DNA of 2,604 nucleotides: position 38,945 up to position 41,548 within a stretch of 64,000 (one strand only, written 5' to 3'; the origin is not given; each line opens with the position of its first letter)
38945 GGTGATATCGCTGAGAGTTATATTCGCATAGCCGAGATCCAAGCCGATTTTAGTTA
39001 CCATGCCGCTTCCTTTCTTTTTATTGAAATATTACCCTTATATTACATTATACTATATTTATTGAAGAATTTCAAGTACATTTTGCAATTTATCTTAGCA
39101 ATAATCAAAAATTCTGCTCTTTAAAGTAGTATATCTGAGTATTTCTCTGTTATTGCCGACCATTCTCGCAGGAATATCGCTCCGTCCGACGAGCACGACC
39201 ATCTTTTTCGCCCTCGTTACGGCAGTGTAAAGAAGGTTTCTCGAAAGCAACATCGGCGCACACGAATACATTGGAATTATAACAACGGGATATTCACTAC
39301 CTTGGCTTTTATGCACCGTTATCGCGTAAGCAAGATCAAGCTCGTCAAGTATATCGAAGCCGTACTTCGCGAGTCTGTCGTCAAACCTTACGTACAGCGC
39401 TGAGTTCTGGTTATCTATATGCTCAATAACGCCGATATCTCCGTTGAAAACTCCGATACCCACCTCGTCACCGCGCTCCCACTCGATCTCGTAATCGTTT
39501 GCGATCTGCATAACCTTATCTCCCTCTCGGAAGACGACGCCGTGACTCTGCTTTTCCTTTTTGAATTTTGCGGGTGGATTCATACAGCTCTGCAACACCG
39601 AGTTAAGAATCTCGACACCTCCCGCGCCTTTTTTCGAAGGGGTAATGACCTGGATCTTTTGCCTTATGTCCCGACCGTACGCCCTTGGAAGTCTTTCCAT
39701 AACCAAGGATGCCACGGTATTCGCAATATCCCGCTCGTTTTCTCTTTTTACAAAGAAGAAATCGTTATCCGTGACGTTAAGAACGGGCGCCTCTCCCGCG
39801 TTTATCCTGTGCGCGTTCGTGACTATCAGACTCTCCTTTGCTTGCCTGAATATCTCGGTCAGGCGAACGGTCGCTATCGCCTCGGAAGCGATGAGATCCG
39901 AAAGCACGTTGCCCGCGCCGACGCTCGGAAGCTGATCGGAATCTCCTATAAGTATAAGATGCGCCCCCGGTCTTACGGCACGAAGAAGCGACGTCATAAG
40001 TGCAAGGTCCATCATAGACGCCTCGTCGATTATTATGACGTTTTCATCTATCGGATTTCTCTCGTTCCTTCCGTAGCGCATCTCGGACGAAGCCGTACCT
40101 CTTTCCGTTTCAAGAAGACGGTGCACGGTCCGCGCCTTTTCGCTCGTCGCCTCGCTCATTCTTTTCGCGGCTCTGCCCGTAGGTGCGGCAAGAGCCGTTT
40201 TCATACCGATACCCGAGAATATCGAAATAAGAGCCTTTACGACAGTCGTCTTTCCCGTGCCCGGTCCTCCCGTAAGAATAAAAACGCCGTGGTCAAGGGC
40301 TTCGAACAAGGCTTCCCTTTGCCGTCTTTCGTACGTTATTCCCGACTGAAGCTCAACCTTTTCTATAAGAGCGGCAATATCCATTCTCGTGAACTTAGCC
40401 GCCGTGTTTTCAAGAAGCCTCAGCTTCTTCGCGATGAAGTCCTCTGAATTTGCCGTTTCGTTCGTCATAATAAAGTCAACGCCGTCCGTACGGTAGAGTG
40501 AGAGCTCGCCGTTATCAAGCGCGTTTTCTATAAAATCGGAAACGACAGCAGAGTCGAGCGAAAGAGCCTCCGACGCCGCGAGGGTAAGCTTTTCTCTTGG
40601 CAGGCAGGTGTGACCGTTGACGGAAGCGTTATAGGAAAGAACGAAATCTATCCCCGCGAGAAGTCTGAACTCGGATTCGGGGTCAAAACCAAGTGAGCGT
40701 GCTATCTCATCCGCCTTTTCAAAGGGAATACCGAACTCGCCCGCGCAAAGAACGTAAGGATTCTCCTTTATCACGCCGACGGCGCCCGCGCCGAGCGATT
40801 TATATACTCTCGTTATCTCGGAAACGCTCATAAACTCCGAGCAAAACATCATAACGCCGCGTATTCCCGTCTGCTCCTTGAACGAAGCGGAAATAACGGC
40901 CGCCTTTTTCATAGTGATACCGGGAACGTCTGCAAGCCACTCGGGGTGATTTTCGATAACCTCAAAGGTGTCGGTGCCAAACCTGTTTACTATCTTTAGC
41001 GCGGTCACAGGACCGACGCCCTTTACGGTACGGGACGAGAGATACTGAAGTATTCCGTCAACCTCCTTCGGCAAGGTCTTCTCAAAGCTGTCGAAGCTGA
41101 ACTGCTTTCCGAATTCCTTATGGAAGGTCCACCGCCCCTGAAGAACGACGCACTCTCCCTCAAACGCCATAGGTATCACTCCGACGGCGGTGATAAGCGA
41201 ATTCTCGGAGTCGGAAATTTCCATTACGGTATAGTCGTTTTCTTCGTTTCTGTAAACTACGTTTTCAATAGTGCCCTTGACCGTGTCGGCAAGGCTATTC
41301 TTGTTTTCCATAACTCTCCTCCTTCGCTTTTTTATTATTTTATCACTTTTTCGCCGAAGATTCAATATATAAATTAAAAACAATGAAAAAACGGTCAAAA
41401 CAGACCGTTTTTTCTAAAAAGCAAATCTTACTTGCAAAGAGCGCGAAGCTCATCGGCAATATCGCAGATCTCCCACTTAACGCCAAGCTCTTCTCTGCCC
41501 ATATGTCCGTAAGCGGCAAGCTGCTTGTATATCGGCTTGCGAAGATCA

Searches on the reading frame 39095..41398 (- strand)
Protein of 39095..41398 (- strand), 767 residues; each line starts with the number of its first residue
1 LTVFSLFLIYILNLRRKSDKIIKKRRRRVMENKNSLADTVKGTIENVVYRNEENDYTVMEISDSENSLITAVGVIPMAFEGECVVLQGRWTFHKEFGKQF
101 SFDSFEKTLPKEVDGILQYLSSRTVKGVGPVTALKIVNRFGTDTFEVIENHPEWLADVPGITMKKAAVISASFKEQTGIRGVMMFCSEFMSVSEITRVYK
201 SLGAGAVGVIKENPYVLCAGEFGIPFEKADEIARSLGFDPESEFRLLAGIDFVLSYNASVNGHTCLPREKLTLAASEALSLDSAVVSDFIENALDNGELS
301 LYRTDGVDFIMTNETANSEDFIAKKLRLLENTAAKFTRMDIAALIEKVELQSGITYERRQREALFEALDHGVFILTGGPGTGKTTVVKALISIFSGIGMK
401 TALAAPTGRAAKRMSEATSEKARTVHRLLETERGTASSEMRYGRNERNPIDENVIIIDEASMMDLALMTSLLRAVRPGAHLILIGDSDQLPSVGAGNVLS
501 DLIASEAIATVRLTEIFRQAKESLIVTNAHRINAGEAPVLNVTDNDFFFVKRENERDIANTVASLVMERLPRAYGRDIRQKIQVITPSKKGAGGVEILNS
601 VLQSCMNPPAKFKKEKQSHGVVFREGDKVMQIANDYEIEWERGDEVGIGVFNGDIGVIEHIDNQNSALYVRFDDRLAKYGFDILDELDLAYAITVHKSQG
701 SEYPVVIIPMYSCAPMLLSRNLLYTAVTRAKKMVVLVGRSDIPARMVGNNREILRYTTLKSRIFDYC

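Call 59: search_protein_families(library=pfam, proteins=[window:39095-41398:-], max_evalue=0.00001)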
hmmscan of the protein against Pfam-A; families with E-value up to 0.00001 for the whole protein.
window:39095-41398:- (767 aa): 10 families
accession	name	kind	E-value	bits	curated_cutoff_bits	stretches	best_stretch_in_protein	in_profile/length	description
PF13245.12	AAA_19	-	1e-42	146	25.1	1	360-494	1-133/134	AAA domain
PF13604.12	AAA_30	-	1.1e-42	146.4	27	1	356-540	2-177/191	AAA domain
PF14490.11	HHH_RecD2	-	6.1e-29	100.2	27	1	175-265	1-92/92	ATP-dependent RecD2 DNA helicase HHH domain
PF18335.7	SH3_13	-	2.9e-22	78.7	41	1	598-672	1-65/65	ATP-dependent RecD-like DNA helicase SH3 domain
PF23139.1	OB_YrrC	-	6.3e-22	77.7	27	1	39-110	3-76/76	ATP-dependent DNA helicase YrrC, OB-fold domain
PF13538.12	UvrD_C_2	-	1.3e-19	70.3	27.4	1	689-737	1-52/52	UvrD-like helicase C-terminal domain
PF01443.25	Viral_helicase1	-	8.9e-12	45.7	21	0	690-736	178-226/228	Viral superfamily 1 RNA helicase core domain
PF13086.12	AAA_11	-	1.1e-10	42.1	27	0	357-395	3-42/257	AAA domain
PF05970.20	PIF1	-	8.6e-08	32.5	25.9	1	370-543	22-213/223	PIF1-like helicase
PF14520.12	HHH_5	-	1.9e-06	28.7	27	0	124-169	6-51/57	Helix-hairpin-helix domain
